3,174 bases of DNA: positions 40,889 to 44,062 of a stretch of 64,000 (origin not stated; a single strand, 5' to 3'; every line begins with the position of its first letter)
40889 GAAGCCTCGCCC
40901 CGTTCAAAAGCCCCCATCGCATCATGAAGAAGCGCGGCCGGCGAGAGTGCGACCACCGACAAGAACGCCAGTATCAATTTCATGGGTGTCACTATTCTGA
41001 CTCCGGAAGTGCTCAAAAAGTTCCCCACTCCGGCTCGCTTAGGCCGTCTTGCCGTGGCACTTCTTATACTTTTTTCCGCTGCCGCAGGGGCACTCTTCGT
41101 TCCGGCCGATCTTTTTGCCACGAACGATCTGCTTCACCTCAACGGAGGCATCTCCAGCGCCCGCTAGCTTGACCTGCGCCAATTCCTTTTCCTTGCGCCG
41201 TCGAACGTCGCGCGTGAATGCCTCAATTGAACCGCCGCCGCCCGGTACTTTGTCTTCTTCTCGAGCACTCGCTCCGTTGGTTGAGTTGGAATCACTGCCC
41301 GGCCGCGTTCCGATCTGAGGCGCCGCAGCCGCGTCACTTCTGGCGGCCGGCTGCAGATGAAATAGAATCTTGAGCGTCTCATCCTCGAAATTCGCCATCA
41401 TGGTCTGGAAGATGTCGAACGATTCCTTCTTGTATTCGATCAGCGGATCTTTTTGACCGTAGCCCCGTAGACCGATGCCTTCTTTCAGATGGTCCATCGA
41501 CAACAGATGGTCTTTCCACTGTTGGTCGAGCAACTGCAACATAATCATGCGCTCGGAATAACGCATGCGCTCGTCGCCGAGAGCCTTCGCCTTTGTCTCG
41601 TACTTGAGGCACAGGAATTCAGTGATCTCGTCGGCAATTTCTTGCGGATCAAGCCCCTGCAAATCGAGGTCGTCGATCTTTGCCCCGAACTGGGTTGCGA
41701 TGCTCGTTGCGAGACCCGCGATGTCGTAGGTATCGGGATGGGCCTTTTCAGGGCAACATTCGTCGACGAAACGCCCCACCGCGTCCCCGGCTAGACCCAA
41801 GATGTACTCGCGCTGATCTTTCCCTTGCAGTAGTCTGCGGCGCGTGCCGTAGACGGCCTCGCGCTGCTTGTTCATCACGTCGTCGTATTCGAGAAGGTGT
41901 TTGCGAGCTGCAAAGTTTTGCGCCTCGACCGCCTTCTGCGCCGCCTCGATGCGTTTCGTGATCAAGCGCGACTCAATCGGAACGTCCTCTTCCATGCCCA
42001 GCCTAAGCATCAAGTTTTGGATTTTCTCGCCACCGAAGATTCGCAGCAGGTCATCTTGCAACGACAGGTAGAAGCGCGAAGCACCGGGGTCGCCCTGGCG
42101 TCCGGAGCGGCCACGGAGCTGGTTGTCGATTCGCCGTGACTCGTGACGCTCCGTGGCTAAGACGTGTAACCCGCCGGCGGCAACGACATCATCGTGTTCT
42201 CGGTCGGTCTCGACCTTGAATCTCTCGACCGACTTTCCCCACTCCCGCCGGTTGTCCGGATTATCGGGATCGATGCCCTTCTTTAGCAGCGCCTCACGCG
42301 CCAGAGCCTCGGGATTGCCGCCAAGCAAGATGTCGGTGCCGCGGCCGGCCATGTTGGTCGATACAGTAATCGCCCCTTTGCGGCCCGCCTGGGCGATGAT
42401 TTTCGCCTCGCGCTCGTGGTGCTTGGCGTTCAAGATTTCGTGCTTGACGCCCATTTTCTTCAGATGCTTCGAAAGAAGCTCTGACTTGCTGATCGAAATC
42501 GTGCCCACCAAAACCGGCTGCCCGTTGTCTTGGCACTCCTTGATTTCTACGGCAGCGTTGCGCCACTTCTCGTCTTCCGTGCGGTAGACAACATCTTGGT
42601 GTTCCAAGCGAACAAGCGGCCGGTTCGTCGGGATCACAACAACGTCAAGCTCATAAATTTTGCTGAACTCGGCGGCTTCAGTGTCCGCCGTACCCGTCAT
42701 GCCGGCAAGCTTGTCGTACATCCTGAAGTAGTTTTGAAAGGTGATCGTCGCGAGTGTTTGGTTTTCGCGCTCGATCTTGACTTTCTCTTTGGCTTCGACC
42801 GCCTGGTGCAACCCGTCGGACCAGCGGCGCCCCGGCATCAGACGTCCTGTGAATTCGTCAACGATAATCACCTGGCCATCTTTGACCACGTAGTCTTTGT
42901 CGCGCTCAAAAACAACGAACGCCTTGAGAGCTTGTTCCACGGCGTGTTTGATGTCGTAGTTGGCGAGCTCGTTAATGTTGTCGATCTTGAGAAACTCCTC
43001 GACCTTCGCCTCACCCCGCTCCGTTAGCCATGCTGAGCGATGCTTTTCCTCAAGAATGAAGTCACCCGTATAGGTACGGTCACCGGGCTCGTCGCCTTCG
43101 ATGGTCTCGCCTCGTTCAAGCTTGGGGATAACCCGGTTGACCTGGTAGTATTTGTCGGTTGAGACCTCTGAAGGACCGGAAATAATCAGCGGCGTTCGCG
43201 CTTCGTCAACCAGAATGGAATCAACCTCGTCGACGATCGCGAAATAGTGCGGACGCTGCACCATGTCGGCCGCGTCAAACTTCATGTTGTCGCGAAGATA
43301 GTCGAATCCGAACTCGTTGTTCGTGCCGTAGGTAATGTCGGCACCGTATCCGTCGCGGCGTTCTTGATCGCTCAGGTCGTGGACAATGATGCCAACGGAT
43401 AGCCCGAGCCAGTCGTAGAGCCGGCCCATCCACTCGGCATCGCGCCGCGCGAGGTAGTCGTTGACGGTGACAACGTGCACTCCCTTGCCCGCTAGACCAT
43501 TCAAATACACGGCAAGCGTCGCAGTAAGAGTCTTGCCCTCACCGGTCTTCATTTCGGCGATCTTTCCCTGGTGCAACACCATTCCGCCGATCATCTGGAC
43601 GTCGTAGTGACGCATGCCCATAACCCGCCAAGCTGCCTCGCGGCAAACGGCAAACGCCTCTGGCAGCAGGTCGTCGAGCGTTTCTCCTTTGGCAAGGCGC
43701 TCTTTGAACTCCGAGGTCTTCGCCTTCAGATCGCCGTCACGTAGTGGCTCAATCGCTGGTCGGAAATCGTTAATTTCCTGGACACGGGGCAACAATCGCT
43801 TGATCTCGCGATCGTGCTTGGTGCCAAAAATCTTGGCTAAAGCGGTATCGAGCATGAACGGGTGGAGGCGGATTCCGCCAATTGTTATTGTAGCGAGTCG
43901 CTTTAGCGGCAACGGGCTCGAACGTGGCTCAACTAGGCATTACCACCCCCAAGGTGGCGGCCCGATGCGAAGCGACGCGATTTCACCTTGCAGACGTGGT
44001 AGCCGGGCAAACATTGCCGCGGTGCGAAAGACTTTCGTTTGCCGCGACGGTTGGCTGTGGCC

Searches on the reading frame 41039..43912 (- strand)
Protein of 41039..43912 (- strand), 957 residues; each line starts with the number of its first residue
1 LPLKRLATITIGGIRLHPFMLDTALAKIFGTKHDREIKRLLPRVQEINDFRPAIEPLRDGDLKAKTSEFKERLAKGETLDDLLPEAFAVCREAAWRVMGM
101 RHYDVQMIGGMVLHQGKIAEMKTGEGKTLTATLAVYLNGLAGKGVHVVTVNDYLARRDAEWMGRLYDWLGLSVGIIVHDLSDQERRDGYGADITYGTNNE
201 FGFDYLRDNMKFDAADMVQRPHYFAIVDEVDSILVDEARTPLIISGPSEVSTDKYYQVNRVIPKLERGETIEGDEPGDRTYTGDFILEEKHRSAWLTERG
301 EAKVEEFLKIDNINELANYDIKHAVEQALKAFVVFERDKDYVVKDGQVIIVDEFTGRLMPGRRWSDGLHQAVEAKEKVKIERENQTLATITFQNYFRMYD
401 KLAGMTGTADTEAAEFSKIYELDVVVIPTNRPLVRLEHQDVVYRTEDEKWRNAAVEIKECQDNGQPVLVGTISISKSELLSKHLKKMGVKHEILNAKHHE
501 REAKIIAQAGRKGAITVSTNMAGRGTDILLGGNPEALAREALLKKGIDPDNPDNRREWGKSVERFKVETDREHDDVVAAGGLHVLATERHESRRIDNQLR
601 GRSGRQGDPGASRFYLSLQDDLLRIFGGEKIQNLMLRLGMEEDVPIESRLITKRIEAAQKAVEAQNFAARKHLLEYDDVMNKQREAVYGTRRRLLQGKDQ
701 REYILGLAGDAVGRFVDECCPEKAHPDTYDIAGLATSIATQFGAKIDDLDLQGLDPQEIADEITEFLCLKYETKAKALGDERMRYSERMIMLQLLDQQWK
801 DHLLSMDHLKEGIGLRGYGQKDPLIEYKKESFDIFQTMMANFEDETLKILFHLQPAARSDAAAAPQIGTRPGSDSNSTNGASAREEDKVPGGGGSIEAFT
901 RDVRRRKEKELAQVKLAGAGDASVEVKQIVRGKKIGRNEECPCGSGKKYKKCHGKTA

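Call 51: search_protein_families(library=pfam, proteins=[window:41039-43912:-], max_evalue=0.00001)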
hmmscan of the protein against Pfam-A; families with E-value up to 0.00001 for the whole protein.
window:41039-43912:- (957 aa): 5 families
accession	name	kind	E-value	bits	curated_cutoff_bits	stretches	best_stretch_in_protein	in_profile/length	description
PF07517.20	SecA_DEAD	-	5.6e-132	439.8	24.6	1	26-416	2-289/290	SecA DEAD-like domain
PF21090.3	P-loop_SecA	-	2.6e-90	302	27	1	432-643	1-205/205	SecA P-loop domain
PF07516.18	SecA_SW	-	2.2e-66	224.2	26.7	1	645-854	1-200/200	SecA Wing and Scaffold domain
PF01043.26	SecA_PP_bind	-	3.1e-39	134.4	23.5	1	251-373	2-110/110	SecA preprotein cross-linking domain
PF02810.21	SEC-C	-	7.3e-09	35.8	20.4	1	937-955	1-19/19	SEC-C motif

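Call 52: find_encoding_contigs(protein=window:41039-43912:-, flank=1000, max_places=3)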
Protein window:41039-43912:- (957 aa): no gene with exactly this product is on record in the collection.

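Call 55: find_homologous_proteins(query=window:41039-43912:-, max_evalue=1e-100)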
Query window:41039-43912:- (957 aa): 8000 proteins with E <= 1e-100 among 8000 candidates; the best 120 are listed.
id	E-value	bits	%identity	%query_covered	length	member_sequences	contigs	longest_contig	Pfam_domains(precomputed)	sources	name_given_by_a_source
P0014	0.0e+0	1936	91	98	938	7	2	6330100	PF07517.21,PF07516.19,PF21090.4,PF02810.22,PF01043.27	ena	-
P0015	0.0e+0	1826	85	98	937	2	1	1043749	PF07517.21,PF00270.36,PF07516.19,PF21090.4,PF02810.22,PF01043.27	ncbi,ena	-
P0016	0.0e+0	1816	85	98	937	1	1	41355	PF07517.21,PF00270.36,PF07516.19,PF21090.4,PF02810.22,PF01043.27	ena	-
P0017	0.0e+0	1815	85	98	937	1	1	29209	PF07517.21,PF00270.36,PF07516.19,PF21090.4,PF02810.22,PF01043.27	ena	-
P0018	0.0e+0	1814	85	98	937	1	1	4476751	PF07517.21,PF00270.36,PF07516.19,PF21090.4,PF02810.22,PF01043.27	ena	-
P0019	0.0e+0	1814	85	98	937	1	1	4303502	PF07517.21,PF00270.36,PF07516.19,PF21090.4,PF02810.22,PF01043.27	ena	-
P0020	0.0e+0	1814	85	98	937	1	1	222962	PF07517.21,PF00270.36,PF07516.19,PF21090.4,PF02810.22,PF01043.27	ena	-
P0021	0.0e+0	1814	85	98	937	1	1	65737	PF07517.21,PF00270.36,PF07516.19,PF21090.4,PF02810.22,PF01043.27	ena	-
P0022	0.0e+0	1813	85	98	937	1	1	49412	PF07517.21,PF00270.36,PF07516.19,PF21090.4,PF02810.22,PF01043.27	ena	-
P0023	0.0e+0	1813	85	98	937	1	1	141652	PF07517.21,PF00270.36,PF07516.19,PF21090.4,PF02810.22,PF01043.27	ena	-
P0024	0.0e+0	1812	85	98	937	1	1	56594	PF07517.21,PF00270.36,PF07516.19,PF21090.4,PF02810.22,PF01043.27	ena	-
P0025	0.0e+0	1812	85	98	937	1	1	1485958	PF07517.21,PF00270.36,PF07516.19,PF21090.4,PF02810.22,PF01043.27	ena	-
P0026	0.0e+0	1811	85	98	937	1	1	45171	PF07517.21,PF00270.36,PF07516.19,PF21090.4,PF02810.22,PF01043.27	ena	-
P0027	0.0e+0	1809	84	98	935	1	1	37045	PF07517.21,PF00270.36,PF07516.19,PF21090.4,PF02810.22,PF01043.27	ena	-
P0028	0.0e+0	1809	85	98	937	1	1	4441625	PF07517.21,PF00270.36,PF07516.19,PF21090.4,PF02810.22,PF01043.27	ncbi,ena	-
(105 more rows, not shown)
